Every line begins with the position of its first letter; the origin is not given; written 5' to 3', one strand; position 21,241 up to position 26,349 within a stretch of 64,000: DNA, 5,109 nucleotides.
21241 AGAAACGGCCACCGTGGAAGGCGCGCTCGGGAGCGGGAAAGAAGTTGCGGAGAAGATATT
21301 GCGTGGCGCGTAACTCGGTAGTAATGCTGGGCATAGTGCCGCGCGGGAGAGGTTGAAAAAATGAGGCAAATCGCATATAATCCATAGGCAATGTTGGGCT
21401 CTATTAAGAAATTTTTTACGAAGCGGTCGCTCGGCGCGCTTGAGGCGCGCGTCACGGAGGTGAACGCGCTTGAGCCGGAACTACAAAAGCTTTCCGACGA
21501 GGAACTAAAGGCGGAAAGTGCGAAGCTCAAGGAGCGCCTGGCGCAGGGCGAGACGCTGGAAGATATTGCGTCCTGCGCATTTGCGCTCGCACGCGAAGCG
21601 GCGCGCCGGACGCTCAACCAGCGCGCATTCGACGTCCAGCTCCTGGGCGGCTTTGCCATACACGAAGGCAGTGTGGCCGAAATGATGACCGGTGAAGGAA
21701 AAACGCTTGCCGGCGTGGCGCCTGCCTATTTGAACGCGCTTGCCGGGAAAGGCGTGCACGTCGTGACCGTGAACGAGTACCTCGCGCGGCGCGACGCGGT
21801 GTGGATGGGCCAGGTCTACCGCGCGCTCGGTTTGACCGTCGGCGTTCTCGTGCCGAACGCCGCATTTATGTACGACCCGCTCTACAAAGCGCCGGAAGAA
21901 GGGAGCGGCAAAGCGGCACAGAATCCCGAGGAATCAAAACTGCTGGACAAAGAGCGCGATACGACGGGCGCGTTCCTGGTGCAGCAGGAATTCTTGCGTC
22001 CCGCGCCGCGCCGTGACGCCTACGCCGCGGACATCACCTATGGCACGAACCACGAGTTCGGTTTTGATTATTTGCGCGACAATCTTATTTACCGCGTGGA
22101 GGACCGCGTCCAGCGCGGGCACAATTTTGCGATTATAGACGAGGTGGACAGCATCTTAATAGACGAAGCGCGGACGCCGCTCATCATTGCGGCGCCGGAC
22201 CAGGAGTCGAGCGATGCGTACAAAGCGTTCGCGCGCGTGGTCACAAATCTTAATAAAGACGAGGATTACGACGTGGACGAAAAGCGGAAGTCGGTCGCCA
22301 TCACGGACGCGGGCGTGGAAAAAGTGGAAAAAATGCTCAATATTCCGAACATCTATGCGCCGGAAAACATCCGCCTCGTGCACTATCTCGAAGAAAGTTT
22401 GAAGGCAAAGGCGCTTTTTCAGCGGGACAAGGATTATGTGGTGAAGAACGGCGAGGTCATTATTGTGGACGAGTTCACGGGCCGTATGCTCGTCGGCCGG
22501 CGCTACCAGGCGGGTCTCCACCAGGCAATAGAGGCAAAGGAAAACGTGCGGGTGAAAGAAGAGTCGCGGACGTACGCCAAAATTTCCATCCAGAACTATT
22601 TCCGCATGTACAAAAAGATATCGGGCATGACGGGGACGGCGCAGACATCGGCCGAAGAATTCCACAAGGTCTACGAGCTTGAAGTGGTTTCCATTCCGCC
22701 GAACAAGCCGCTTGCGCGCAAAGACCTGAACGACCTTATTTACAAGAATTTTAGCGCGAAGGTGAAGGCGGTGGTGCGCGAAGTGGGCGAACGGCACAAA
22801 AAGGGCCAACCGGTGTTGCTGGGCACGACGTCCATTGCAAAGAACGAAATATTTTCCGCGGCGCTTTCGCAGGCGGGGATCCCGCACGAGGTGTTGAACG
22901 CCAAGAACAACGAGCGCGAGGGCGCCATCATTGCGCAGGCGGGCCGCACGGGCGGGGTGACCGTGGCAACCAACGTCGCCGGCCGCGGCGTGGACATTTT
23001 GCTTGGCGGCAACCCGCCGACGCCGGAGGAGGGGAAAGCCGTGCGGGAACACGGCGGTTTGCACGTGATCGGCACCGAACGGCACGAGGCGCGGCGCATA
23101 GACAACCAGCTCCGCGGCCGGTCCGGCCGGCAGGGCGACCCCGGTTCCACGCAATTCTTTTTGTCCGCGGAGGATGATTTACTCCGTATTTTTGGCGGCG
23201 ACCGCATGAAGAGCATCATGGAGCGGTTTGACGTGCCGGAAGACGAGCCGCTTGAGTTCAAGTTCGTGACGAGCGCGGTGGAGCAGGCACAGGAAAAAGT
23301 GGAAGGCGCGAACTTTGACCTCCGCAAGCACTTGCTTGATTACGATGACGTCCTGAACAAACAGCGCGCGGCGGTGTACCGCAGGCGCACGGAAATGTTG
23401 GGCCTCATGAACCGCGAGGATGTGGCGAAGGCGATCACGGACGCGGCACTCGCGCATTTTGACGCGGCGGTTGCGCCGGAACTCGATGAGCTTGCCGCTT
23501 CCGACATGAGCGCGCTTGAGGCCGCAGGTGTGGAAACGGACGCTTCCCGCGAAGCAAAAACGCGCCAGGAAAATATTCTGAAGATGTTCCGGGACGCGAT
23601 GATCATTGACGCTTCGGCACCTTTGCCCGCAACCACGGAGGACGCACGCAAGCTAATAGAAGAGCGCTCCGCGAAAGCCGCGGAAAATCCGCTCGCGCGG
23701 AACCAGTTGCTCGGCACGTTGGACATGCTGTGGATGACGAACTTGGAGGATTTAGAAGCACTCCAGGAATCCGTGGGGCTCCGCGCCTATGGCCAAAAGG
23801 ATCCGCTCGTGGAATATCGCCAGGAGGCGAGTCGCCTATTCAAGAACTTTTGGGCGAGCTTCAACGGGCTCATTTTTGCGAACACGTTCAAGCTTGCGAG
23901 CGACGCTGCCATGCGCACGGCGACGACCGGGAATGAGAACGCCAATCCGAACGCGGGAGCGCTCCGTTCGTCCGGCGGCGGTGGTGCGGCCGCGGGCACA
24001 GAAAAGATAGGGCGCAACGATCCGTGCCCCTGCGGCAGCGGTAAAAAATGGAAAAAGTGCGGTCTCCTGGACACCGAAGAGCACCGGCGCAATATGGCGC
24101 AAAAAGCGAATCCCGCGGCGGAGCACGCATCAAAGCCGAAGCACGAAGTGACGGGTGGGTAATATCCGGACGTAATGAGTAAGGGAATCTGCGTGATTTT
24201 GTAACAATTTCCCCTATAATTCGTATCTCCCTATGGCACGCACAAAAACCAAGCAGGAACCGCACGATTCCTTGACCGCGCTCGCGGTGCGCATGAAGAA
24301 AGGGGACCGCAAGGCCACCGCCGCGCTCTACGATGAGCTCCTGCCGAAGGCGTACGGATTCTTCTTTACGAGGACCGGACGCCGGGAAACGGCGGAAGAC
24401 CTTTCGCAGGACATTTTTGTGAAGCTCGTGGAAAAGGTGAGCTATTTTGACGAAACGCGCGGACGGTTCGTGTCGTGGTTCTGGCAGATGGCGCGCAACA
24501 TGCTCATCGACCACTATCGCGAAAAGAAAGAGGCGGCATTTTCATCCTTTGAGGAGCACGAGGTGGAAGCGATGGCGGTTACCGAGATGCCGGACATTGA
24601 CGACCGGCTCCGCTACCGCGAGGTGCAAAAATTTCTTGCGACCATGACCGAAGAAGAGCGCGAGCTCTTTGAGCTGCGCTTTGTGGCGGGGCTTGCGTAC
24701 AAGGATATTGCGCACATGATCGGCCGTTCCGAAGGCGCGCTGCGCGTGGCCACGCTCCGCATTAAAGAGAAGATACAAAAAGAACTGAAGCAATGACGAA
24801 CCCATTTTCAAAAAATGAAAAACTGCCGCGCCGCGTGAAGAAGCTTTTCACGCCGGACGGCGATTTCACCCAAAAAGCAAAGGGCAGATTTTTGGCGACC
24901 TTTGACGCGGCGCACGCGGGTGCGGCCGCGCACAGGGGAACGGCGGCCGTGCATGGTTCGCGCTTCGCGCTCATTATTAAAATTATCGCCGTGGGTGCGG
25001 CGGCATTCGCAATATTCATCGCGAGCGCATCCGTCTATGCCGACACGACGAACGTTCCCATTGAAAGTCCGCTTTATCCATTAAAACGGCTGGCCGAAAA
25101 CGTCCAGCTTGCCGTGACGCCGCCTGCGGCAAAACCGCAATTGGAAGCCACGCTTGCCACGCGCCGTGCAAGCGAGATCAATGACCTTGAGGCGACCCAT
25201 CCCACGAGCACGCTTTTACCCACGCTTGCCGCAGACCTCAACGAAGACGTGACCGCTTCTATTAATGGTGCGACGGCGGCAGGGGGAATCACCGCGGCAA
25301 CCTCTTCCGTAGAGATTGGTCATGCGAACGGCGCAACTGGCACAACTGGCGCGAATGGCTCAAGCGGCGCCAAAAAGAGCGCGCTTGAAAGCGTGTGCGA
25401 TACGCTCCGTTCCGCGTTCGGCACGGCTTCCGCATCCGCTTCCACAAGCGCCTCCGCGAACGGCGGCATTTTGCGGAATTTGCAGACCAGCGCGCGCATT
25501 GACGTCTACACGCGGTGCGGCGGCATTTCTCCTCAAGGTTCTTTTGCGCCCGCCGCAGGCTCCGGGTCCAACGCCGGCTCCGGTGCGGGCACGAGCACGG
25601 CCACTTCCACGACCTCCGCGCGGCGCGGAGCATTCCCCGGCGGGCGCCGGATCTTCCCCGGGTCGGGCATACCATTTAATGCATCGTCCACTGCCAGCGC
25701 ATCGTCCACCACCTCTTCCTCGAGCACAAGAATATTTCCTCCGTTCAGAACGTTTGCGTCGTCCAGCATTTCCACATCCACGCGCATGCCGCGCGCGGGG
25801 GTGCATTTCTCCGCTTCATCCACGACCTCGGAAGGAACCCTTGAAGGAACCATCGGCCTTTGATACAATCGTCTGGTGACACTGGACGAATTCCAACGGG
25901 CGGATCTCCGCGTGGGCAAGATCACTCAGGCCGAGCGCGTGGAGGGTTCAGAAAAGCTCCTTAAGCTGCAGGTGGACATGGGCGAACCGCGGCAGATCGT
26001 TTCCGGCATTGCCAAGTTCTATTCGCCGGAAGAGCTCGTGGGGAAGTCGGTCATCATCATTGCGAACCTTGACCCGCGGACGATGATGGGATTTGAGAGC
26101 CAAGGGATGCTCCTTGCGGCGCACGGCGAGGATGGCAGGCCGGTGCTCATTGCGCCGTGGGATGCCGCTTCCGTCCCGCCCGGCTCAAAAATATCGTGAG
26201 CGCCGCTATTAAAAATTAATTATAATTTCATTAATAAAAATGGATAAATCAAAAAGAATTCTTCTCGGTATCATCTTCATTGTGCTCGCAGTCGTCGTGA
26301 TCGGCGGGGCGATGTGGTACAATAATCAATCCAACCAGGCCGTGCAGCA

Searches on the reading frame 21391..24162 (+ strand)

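Call 44: search_protein_families(library=pfam, proteins=[window:21391-24162:+], max_evalue=0.00001)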
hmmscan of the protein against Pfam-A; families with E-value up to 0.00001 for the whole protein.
window:21391-24162:+ (923 aa): 5 families
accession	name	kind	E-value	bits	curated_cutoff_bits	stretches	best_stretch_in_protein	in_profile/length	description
PF07517.20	SecA_DEAD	-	9.5e-118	393.1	24.6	1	10-425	9-290/290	SecA DEAD-like domain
PF21090.3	P-loop_SecA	-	1.6e-75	253.7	27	2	440-542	1-103/205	SecA P-loop domain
PF01043.26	SecA_PP_bind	-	1.1e-42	145.6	23.5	1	273-381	2-110/110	SecA preprotein cross-linking domain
PF07516.18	SecA_SW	-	2.7e-42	145.6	26.7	1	620-834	1-198/200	SecA Wing and Scaffold domain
PF02810.21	SEC-C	-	2.7e-07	30.8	20.4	1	875-890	1-16/19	SEC-C motif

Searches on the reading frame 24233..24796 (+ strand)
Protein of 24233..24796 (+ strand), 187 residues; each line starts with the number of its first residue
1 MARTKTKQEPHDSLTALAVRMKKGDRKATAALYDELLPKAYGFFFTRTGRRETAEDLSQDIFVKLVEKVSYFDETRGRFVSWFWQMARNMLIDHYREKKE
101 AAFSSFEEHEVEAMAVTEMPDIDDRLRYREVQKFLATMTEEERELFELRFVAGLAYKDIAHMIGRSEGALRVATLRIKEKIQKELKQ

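Call 44: search_protein_families(library=pfam, proteins=[window:24233-24796:+], max_evalue=0.00001)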
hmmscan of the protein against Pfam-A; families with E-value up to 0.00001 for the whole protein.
window:24233-24796:+ (187 aa): 4 families
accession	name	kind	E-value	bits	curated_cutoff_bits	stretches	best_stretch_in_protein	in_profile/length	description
PF04542.20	Sigma70_r2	-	8.8e-16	57.9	24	1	32-99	1-69/71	Sigma-70 region 2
PF08281.18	Sigma70_r4_2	-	2.3e-09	37.2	25.7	1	129-181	2-54/54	Sigma-70, region 4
PF07638.17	Sigma70_ECF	-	3.2e-08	34.1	21.1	1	13-186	3-184/185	ECF sigma factor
PF04545.22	Sigma70_r4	-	2.5e-06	27.3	24.1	1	135-171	2-38/50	Sigma-70, region 4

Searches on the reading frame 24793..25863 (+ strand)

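Call 44: search_protein_families(library=pfam, proteins=[window:24793-25863:+], max_evalue=0.00001)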
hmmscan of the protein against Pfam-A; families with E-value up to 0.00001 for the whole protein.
window:24793-25863:+ (356 aa): 1 family
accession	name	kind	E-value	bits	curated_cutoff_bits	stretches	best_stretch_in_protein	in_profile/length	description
PF18915.5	DUF5667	-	5.8e-07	30.3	27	1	91-153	5-67/99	Domain of unknown function (DUF5667)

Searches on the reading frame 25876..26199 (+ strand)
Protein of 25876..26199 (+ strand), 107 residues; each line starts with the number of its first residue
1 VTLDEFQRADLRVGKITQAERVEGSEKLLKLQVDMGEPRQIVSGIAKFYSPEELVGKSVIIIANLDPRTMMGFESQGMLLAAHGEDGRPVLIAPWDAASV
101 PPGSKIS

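Call 44: search_protein_families(library=pfam, proteins=[window:25876-26199:+], max_evalue=0.00001)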
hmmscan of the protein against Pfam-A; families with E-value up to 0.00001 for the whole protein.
window:25876-26199:+ (107 aa): 1 family
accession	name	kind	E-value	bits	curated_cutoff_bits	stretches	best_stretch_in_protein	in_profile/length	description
PF01588.26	tRNA_bind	-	4.1e-28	97.7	27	1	11-96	1-89/96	Putative tRNA binding domain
